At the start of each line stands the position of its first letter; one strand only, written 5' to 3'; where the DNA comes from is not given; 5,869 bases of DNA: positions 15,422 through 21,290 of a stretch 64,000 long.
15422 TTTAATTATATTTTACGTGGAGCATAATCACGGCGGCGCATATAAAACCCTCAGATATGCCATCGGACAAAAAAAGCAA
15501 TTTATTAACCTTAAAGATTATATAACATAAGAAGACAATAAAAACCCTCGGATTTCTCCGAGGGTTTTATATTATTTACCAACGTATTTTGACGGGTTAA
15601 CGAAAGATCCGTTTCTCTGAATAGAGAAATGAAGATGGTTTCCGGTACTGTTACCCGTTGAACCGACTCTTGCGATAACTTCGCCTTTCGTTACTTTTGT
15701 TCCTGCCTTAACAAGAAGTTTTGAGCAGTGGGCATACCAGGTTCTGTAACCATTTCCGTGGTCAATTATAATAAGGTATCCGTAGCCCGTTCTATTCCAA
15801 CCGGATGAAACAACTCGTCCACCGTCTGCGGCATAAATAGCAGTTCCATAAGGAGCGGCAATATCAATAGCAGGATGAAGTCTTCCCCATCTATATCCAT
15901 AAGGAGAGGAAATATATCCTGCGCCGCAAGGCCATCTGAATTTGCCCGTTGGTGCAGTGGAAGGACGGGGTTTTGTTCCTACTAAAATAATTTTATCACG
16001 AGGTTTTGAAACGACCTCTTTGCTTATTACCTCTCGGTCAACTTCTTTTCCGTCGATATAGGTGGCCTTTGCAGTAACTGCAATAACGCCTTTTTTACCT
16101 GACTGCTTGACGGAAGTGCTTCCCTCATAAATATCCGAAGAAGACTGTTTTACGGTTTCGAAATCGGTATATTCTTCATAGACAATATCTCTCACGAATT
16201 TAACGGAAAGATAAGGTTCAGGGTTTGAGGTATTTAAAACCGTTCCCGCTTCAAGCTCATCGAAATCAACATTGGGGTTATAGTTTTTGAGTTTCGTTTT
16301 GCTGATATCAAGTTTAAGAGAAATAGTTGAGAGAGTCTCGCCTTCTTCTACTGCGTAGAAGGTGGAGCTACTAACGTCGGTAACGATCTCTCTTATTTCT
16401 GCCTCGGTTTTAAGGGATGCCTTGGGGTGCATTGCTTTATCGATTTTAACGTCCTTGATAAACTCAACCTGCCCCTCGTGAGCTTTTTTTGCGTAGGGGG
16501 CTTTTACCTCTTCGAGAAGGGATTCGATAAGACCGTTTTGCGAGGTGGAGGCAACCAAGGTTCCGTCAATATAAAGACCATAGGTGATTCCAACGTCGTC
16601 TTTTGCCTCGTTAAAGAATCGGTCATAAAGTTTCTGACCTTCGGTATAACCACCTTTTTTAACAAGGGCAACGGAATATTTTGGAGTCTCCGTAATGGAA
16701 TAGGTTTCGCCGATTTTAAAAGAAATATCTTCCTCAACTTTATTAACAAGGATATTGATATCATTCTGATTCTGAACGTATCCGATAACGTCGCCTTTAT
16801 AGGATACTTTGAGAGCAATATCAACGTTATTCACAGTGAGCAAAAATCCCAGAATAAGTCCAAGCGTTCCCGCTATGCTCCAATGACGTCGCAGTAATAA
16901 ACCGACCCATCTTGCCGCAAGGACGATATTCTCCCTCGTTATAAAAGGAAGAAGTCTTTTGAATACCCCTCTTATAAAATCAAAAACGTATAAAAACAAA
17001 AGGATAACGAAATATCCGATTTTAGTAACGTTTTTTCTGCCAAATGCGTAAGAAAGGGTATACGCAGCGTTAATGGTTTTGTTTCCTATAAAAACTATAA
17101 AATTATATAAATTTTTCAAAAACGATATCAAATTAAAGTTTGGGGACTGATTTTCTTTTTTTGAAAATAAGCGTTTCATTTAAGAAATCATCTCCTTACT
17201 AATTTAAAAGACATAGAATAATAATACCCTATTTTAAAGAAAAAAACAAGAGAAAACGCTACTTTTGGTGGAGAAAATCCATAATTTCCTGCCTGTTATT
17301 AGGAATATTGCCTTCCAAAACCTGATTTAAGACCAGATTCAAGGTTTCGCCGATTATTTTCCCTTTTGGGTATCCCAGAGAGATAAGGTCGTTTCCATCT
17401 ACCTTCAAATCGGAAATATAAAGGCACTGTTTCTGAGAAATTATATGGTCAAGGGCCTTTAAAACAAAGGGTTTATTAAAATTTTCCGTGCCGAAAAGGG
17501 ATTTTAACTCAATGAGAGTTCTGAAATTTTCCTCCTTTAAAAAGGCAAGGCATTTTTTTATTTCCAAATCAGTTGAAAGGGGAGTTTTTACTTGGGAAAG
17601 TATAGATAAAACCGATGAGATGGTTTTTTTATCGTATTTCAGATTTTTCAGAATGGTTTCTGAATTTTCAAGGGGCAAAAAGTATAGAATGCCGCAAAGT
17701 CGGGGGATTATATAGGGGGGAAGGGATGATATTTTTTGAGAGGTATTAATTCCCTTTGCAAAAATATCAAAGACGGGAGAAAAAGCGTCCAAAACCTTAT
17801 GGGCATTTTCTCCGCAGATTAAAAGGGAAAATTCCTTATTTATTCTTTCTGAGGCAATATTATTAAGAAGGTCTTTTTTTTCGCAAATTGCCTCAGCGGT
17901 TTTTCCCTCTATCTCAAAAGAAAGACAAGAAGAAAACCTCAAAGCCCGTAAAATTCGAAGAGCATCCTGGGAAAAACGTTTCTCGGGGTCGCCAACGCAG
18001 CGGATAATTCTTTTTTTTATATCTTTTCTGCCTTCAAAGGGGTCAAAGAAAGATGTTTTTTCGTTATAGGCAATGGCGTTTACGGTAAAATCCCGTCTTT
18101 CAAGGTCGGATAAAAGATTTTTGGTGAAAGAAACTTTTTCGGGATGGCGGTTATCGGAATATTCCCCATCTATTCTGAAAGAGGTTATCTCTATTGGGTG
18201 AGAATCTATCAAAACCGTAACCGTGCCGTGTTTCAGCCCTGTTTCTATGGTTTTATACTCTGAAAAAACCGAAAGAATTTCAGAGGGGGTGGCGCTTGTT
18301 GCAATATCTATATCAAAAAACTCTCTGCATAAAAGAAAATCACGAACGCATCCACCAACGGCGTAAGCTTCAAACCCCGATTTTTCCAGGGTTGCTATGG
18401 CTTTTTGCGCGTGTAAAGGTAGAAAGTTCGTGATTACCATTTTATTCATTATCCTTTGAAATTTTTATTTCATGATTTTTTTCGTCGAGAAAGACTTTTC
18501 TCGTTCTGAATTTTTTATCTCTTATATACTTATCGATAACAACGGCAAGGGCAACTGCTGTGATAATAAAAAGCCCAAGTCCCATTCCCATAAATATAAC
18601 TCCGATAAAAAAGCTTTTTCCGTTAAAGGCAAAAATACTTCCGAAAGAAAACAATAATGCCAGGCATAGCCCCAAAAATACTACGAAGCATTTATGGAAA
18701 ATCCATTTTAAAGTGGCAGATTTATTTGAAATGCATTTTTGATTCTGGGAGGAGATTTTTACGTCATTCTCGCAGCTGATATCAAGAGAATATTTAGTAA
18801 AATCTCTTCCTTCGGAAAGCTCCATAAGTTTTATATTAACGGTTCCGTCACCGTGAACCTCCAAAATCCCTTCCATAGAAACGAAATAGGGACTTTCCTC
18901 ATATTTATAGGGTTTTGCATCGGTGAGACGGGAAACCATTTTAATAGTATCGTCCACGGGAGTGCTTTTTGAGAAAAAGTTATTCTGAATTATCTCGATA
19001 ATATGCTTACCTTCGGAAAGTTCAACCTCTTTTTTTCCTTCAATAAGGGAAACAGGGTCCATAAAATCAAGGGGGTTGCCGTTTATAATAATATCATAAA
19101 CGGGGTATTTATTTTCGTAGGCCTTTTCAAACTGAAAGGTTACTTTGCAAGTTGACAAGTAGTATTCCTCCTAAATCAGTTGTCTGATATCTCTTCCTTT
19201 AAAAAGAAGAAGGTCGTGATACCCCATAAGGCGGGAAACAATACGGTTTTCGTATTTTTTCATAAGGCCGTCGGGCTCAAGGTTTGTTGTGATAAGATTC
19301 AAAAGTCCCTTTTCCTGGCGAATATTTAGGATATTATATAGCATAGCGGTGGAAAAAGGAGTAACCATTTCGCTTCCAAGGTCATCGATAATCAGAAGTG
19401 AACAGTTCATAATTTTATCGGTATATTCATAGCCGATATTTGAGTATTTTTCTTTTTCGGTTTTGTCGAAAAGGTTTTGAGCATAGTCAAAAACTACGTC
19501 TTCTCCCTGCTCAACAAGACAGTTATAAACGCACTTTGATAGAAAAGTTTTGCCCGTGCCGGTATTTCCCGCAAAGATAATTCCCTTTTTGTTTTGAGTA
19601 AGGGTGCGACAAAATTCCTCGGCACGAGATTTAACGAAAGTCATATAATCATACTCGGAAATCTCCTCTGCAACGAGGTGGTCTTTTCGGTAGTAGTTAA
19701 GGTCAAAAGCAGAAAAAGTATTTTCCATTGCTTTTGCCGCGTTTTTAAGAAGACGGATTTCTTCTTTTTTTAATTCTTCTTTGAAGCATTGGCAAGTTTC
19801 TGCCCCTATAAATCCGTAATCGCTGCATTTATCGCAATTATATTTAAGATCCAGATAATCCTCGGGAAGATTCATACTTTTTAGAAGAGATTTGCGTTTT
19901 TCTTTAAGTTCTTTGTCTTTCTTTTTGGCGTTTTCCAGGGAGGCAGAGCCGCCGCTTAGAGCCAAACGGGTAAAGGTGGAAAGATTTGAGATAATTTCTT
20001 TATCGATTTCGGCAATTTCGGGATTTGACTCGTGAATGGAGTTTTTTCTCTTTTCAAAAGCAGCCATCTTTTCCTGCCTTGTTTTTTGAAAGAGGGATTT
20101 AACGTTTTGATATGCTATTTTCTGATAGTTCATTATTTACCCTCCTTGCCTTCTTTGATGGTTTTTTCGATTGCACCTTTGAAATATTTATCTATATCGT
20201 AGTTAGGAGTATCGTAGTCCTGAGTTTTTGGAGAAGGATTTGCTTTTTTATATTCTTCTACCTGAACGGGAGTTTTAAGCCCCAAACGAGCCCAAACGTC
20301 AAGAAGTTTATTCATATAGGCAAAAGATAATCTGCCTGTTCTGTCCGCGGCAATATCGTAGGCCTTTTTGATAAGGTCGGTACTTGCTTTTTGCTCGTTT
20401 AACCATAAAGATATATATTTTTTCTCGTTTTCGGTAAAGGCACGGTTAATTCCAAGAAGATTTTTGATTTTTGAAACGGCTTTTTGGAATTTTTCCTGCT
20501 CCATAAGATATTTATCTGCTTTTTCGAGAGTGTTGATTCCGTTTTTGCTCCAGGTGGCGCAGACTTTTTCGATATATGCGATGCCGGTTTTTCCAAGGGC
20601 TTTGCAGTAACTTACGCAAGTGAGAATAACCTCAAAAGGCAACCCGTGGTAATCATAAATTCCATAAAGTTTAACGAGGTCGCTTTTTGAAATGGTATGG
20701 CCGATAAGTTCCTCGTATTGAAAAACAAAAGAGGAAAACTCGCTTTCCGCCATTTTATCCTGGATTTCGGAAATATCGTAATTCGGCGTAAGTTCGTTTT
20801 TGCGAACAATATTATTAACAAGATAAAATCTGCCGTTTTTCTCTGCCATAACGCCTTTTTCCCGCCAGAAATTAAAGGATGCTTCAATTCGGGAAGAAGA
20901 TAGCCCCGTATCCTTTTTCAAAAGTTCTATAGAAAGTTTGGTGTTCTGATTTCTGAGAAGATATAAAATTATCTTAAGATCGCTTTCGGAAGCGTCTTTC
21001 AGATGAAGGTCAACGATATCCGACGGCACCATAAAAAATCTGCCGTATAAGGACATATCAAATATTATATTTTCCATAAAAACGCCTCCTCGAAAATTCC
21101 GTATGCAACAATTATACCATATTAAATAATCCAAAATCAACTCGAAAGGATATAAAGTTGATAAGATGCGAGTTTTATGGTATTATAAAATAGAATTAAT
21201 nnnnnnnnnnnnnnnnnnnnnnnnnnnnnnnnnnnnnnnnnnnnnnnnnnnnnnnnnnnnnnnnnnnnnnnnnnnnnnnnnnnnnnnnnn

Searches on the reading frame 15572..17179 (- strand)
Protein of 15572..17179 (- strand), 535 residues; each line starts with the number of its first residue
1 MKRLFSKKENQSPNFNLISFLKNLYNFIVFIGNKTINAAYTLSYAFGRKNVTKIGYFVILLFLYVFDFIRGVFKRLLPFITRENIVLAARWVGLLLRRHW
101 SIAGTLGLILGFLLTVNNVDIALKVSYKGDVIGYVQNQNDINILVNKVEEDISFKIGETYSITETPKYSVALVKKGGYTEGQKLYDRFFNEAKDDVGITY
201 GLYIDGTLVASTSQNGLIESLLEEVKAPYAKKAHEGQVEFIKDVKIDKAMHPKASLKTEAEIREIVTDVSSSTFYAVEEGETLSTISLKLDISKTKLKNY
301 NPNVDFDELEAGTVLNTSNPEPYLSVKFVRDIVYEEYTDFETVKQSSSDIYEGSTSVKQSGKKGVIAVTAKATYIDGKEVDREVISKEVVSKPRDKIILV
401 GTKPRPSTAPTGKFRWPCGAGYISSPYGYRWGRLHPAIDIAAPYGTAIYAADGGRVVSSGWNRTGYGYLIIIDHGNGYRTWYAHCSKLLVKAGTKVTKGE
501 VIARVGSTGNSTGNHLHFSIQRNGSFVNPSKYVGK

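Call 15: search_protein_families(library=pfam, proteins=[window:15572-17179:-], max_evalue=0.00001)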
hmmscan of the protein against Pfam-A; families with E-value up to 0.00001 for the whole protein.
window:15572-17179:- (535 aa): 3 families
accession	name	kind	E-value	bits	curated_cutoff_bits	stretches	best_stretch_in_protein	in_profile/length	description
PF01551.29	Peptidase_M23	-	7.5e-36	122.7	28.7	1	434-529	2-96/96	Peptidase family M23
PF07501.17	G5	-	9.8e-20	71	23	1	331-403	3-75/75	G5 domain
PF01476.26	LysM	-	8e-07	29.4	20.9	1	275-316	1-41/43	LysM domain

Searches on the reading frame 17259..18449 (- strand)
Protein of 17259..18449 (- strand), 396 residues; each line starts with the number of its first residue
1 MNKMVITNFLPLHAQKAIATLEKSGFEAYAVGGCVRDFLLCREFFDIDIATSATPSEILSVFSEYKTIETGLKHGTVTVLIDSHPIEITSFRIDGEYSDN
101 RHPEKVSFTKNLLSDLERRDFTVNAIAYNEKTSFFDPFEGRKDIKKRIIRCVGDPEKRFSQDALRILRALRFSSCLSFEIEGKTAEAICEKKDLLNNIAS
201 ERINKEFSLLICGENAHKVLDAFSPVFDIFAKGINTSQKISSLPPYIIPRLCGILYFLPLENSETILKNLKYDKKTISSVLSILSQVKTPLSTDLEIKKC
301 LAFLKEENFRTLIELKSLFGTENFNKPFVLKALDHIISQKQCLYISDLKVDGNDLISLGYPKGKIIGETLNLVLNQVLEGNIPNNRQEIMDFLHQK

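Call 15: search_protein_families(library=pfam, proteins=[window:17259-18449:-], max_evalue=0.00001)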
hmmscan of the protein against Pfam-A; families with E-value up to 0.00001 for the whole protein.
window:17259-18449:- (396 aa): 3 families
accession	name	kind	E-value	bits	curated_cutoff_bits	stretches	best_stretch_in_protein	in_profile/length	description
PF01743.26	PolyA_pol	-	2.4e-36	125.3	23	1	28-150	1-126/126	Poly A polymerase head domain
PF13735.12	tRNA_NucTran2_2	-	3e-16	60.2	27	1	260-393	21-149/149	tRNA nucleotidyltransferase domain 2 putative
PF12627.12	PolyA_pol_RNAbd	-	6.5e-09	35.9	22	1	178-221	2-45/64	Probable RNA and SrmB- binding site of polymerase A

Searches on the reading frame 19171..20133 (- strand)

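Call 15: search_protein_families(library=pfam, proteins=[window:19171-20133:-], max_evalue=0.00001)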
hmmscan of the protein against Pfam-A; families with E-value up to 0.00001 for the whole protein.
window:19171-20133:- (320 aa): 1 family
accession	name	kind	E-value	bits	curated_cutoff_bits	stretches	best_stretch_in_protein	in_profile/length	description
PF01695.23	IstB_IS21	-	4.2e-11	43.3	24.1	1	177-285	87-194/238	IstB-like ATP binding protein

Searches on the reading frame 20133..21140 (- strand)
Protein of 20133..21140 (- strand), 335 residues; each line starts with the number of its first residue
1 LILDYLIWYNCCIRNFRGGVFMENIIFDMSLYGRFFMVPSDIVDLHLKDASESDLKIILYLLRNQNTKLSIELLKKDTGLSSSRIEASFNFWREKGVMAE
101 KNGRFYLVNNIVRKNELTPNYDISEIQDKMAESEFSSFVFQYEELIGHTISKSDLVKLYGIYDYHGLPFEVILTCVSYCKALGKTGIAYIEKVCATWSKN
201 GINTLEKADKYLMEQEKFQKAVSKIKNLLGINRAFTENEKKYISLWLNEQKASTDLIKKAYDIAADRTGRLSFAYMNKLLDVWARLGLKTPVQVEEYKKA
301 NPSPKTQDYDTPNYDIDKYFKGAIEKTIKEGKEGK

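Call 15: search_protein_families(library=pfam, proteins=[window:20133-21140:-], max_evalue=0.00001)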
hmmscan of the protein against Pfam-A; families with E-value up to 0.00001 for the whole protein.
window:20133-21140:- (335 aa): 1 family
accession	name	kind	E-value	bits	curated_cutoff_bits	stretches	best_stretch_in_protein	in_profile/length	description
PF07261.16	DnaB_2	-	3e-31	107.4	22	2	140-211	2-73/74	Replication initiation and membrane attachment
